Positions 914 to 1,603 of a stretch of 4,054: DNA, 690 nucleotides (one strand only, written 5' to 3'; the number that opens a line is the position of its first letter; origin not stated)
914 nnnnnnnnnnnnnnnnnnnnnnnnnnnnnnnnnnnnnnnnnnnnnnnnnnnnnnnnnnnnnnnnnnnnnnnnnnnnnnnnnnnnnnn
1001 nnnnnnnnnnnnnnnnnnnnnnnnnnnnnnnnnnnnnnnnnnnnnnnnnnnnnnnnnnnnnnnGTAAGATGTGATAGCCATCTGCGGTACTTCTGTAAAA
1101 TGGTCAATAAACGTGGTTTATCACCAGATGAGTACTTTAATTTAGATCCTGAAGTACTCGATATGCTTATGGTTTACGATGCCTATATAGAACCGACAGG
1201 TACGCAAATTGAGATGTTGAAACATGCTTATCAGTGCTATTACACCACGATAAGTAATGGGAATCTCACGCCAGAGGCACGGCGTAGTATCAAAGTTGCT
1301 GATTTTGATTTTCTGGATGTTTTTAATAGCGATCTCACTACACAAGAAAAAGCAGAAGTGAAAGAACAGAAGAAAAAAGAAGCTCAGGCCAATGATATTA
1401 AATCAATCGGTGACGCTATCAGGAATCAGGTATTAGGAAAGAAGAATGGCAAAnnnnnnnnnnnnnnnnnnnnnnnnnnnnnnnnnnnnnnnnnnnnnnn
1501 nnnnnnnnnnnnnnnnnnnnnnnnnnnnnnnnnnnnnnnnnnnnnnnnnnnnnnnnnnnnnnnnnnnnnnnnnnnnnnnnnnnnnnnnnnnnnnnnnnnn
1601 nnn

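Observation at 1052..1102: G/GT-type programmed -1 frameshift between the two chaperone ORFs (A_AAA_AAG directly on the stop codon)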

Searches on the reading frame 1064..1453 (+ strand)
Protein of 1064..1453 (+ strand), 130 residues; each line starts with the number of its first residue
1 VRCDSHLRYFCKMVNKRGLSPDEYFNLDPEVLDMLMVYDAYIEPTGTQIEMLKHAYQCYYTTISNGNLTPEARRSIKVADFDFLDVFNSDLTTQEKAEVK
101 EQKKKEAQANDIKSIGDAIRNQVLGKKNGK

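Call 5: search_protein_families(library=pfam, proteins=[window:1064-1453:+], max_evalue=0.1)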
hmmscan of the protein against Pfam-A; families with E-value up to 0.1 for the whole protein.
window:1064-1453:+ (130 aa): 1 family
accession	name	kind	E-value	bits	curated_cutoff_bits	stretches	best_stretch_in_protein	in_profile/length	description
PF21639.3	ORC5_lid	-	0.023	15.1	27.1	0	36-71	7-46/60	ORC5, lid domain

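Call 8: search_protein_families(library=phrogs, proteins=[window:1064-1453:+], max_evalue=0.01)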
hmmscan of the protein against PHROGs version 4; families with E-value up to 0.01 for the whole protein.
window:1064-1453:+ (130 aa): 0 families

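Call 27: search_protein_families(library=phrogs, alignment_id=A3, max_evalue=0.01)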
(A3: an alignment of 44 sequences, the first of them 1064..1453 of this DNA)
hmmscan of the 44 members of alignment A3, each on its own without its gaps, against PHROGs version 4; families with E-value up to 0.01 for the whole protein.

A. member 1, window:1064-1453:+ (130 aa): 0 families

B. families by the number of members that match (of 44 scanned): 3 families
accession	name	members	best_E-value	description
phrog_9773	-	2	0.0081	replication initiation O-like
phrog_16333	-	1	0.0046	-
phrog_26237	-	1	0.0049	-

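Call 52: find_homologous_proteins(query=window:1064-1453:+)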
Query window:1064-1453:+ (130 aa): 33 proteins with E <= 0.001 among 37 candidates.
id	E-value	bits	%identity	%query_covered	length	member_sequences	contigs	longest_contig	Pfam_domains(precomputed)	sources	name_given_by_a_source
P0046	6.2e-75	267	98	95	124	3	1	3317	-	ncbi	-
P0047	1.6e-70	253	99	91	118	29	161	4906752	-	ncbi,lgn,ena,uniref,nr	ncbi:hypothetical protein ACY2UH_004407 [Escherichia coli]|uniref:hypothetical protein n=2 Tax=Esche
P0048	2.2e-66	239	94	91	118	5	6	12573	-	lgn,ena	-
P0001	1.4e-52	195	72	93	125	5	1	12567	-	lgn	-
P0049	6.1e-52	193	76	91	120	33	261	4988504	-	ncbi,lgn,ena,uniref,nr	ncbi:TPA: hypothetical protein ACHUSU_003074 [Shigella sonnei]|uniref:hypothetical protein n=2 Tax=S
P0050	4.9e-51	190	76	91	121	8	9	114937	-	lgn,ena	-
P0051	3.2e-50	187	71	91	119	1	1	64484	-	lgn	-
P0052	6.7e-50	186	73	91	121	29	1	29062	-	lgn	-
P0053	2.1e-49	185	88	73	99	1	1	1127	-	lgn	-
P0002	3.4e-49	184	68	93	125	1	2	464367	-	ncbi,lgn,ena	-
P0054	4.8e-49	183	71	91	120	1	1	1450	-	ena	-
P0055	7.2e-48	180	69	91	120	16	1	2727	-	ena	-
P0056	9.3e-48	179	72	91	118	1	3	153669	-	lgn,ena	-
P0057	1.8e-47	178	70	88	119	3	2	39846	-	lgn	-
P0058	4.7e-47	177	70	90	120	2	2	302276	-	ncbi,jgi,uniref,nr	ncbi:hypothetical protein ACFJ8K_001303 [Escherichia coli]|uniref:hypothetical protein n=1 Tax=Enter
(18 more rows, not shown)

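Call 53: find_encoding_contigs(protein=window:1100-1453:+, flank=10000, max_places=6)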
Protein window:1100-1453:+ (118 aa): 8 contigs read that carry it; 4 places shown.
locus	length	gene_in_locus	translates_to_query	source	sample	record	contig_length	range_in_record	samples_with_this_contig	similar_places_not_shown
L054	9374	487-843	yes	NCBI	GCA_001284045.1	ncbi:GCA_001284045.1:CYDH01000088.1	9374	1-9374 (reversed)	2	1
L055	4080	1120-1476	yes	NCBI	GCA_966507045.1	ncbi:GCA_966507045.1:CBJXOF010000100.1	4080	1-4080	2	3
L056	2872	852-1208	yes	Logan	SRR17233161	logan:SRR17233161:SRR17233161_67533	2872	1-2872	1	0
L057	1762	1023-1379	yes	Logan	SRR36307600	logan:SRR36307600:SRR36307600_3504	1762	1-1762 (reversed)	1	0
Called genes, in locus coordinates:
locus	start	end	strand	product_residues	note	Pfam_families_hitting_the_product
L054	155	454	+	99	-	-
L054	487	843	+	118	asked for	-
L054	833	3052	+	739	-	-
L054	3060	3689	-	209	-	PF19723:DUF6216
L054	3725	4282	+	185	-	PF21430:DTP-pb9_B-dom (weak)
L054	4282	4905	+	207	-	-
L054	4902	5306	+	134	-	PF22262:DUF6950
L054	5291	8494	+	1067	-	PF00041:fn3 (faint), PF09327:Phage_Tail_Tip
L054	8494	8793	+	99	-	-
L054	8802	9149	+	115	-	PF28254:DUF8377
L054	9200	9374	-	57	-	PF01695:IstB_IS21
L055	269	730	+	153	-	PF08813:Phage_tail_3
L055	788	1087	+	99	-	-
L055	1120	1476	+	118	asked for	-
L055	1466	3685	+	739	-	-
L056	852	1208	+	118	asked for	-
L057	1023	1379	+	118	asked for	-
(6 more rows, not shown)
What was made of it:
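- Gene callers annotate it this way (calls 52, 53).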

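Call 63: predict_structure(alignment_id=A5)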
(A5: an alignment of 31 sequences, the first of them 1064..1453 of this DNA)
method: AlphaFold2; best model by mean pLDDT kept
length: 130 residues; sequences in the alignment: 31
mean_pLDDT: 72.5   pTM: 0.38
mean pLDDT of the five models: 72.5, 71.3, 70.9, 66.9, 61.2
residues with pLDDT >= 90: 2; 70-90: 82; 50-70: 41; < 50: 5
segments of 3 or more residues with pLDDT < 50: 1-3
pLDDT, mean of each block of 10 residues (from residue 1): 53 74 81 74 63 83 88 84 66 66 75 77 60
secondary structure, 60 per line:
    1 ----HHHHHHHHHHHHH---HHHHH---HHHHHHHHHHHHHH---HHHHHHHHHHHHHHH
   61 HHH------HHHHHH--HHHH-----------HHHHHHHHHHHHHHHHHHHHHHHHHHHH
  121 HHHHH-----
elements in order: H5-17 H21-25 H29-42 H46-63 H70-75 H78-81 H93-125
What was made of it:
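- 1064..1099 (+): Linker of 12 codons (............) in the -1 frame. It can be translated only after the frame change. The AF2 helix 5-17 runs through Met13 (call 63).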

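Call 66: fold_search(model_id=the predicted structure, library=viral)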
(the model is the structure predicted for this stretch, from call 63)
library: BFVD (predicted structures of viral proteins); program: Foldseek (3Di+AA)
matches with E <= 10: 89; with E <= 0.001: 0
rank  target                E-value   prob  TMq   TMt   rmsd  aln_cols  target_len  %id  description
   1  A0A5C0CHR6            9.4e-01  0.18  0.25  0.28  18.9       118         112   11  Capsid and scaffold protein [Salmonella phage SE11]
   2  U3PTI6                1.1e+00  0.16  0.28  0.08  19.7       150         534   15  Replicase polyprotein 1ab (Fragment) [Human coronavirus 229E]
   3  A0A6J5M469            1.2e+00  0.28  0.33  0.40   8.8       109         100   14  Uncharacterized protein [uncultured Caudovirales phage]
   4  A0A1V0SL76            1.7e+00  0.21  0.33  0.30  19.8       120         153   13  Uncharacterized protein [Klosneuvirus KNV1]
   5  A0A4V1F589            1.9e+00  0.15  0.27  0.09  20.8       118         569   12  PIIIa [White sturgeon adenovirus 1]
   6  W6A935                2.5e+00  0.09  0.24  0.04  17.8       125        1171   12  ORF1a (Fragment) [Middle East respiratory syndrome-related coronavirus]
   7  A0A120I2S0            2.5e+00  0.07  0.24  0.12  16.8       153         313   15  Tegument protein UL51 [Human herpesvirus 2]
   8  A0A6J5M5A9            2.8e+00  0.16  0.28  0.28  18.2       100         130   12  Uncharacterized protein [uncultured Caudovirales phage]
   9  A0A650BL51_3          2.8e+00  0.09  0.26  0.04  19.7       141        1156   16  Orf1a polyprotein [Botrylloides leachii nidovirus]
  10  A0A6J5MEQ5            2.8e+00  0.06  0.21  0.05  16.2       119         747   17  Uncharacterized protein [uncultured Caudovirales phage]
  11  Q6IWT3                3.0e+00  0.08  0.17  0.28  14.0        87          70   20  (no name in the UniProt tables at hand)
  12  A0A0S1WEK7            3.2e+00  0.14  0.22  0.27   6.7        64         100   16  (no name in the UniProt tables at hand)
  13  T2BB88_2              3.2e+00  0.10  0.28  0.05  21.9       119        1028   16  ORF1ab (Fragment) [Middle East respiratory syndrome-related coronavirus]
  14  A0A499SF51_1          3.4e+00  0.09  0.29  0.06  20.4       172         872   14  (no name in the UniProt tables at hand)
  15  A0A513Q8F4            3.4e+00  0.06  0.23  0.20  19.2       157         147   13  Polyprotein 1a (Fragment) [Porcine epidemic diarrhea virus]
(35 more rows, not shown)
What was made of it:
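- Tried and rejected: Nothing meaningful came back (calls 5, 8, 27, 66).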
